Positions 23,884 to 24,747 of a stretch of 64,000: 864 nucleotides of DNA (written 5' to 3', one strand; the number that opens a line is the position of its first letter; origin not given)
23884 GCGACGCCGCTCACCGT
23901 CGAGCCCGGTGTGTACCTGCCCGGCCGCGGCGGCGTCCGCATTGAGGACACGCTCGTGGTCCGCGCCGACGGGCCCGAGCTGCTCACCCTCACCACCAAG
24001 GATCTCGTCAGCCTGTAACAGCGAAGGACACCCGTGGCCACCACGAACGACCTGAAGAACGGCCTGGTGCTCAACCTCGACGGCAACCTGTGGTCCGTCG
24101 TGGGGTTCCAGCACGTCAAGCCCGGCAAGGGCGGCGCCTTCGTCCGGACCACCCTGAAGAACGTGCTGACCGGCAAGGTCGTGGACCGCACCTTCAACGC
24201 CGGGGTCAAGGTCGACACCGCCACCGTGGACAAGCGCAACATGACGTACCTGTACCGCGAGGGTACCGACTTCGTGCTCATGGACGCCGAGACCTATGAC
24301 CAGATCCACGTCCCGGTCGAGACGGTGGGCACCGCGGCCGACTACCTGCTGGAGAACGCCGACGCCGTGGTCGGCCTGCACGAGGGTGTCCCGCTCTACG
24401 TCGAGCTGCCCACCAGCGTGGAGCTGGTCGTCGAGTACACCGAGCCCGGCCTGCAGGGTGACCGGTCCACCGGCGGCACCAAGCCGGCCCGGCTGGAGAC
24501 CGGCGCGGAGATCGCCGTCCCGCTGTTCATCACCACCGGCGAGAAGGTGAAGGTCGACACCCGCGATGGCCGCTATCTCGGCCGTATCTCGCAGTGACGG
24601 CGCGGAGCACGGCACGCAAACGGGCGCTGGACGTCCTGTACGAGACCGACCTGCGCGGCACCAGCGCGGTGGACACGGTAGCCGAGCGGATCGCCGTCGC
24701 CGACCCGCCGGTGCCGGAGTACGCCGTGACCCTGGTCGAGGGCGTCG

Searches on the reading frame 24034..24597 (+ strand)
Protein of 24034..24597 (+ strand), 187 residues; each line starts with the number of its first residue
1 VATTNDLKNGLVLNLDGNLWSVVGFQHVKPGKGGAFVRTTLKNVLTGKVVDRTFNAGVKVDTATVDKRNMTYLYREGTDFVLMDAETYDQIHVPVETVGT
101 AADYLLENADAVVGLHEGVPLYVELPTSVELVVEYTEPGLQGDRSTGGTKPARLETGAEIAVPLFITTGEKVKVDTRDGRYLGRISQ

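Call 13: search_protein_families(library=pfam, proteins=[window:24034-24597:+], max_evalue=0.01)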
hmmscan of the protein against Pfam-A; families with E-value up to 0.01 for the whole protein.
window:24034-24597:+ (187 aa): 3 families
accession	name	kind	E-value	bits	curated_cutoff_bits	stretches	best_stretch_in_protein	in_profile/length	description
PF08207.18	EFP_N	-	1.1e-26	93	23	1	3-60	1-58/58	Elongation factor P (EF-P) KOW-like domain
PF09285.17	Elong-fact-P_C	-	5.8e-26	90.4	25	1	129-184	1-56/56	Elongation factor P, C-terminal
PF01132.26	EFP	-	2.9e-19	69.2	27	1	68-121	1-54/54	Elongation factor P (EF-P) OB domain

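Call 60: list_cluster_members(proteins=[window:24034-24597:+, window:12116-13294:+, window:18697-21120:+, window:21167-22609:+, window:17010-17372:+])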
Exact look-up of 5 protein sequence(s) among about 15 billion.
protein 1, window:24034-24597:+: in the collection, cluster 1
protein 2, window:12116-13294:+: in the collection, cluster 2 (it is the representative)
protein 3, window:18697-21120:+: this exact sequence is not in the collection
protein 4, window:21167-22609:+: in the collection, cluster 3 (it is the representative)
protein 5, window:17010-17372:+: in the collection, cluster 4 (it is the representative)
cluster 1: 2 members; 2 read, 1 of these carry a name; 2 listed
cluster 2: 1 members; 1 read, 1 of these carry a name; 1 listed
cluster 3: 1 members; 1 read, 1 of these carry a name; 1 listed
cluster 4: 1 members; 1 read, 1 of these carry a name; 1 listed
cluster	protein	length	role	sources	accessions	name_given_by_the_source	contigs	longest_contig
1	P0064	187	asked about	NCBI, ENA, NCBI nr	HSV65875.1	MAG TPA: elongation factor P [Mycobacteriales bacterium] | elongation factor P [Mycobacteriales bacterium]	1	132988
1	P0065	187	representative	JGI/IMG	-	-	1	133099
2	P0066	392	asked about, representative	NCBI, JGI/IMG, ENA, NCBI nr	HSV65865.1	MAG TPA: chorismate synthase [Mycobacteriales bacterium] | chorismate synthase [Mycobacteriales bacterium]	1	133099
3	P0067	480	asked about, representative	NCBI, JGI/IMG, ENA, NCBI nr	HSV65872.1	MAG TPA: S8 family serine peptidase [Mycobacteriales bacterium] | S8 family serine peptidase [Mycobacteriales bacterium]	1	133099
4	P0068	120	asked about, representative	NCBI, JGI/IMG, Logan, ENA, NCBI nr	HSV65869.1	MAG TPA: hypothetical protein VLJ59_08205 [Mycobacteriales bacterium] | hypothetical protein [Mycobacteriales bacterium]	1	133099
